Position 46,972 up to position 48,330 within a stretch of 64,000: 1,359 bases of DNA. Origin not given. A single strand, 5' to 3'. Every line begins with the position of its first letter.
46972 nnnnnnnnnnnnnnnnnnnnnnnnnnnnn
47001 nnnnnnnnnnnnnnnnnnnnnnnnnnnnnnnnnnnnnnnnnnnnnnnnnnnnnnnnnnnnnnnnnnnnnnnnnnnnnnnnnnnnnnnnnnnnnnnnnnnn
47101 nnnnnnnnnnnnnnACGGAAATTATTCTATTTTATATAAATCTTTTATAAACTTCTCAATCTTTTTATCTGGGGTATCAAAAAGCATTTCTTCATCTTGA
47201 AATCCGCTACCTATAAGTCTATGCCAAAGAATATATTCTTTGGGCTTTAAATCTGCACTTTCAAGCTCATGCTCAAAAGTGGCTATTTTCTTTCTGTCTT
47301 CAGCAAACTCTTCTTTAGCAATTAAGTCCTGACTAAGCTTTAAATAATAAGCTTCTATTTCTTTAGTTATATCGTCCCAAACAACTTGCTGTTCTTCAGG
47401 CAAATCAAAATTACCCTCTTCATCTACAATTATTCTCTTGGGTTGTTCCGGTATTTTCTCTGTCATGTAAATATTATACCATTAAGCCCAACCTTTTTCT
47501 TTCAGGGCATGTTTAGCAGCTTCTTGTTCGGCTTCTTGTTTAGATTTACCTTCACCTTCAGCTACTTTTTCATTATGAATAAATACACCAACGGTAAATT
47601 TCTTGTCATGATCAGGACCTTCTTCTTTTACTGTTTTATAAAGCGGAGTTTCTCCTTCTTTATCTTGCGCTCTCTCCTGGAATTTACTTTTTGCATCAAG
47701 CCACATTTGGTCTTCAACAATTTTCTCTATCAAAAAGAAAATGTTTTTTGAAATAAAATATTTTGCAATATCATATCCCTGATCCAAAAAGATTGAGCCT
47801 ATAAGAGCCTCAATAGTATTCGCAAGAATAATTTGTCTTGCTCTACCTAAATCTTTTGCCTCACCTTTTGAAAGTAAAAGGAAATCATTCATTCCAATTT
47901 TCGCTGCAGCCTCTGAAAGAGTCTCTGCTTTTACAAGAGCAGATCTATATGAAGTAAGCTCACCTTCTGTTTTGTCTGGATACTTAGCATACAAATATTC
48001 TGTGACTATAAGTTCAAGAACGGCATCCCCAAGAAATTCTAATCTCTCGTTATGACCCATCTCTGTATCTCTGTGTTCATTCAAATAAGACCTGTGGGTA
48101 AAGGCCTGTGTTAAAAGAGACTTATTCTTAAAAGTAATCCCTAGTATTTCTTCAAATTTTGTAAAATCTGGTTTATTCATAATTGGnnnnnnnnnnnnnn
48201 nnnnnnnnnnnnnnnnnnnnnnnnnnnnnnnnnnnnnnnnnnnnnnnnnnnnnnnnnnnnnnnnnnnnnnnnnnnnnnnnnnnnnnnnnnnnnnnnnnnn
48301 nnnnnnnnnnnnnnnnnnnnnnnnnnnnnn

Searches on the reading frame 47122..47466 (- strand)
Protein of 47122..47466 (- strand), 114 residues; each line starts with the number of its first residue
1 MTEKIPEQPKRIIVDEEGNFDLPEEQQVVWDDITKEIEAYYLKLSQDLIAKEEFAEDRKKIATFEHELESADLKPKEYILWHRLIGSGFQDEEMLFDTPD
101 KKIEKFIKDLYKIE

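Call 22: search_protein_families(library=pfam, proteins=[window:47122-47466:-], max_evalue=0.1)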
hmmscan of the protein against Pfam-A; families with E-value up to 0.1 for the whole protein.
window:47122-47466:- (114 aa): 1 family
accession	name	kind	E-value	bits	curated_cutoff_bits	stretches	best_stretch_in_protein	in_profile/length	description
PF12948.12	MSP7_C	-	0.0057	17.8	27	1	50-111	19-80/125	MSP7-like protein C-terminal domain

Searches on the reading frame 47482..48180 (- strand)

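Call 22: search_protein_families(library=pfam, proteins=[window:47482-48180:-], max_evalue=0.1)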
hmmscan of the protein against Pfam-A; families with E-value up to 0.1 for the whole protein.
window:47482-48180:- (232 aa): 6 families
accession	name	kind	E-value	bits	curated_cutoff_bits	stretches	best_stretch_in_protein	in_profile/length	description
PF14622.11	Ribonucleas_3_3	-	5.3e-39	133.8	35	1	19-148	1-125/128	Ribonuclease-III-like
PF00636.31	Ribonuclease_3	-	9e-26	91.1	27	1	45-135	1-102/102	Ribonuclease III domain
PF00035.32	dsrm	-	2.1e-17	63.9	23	1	163-228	1-65/66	Double-stranded RNA binding motif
PF22935.1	RM44_endonuclase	-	1.4e-11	45.1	27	1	13-129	13-138/139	Large ribosomal subunit protein mL44, endonuclease domain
PF24995.1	DSRM_2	-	9e-06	26.5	27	1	184-227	33-75/79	dsRNA binding domain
PF14709.13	DND1_DSRM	-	0.0038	17.9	25.7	1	163-225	3-75/80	double strand RNA binding domain from DEAD END PROTEIN 1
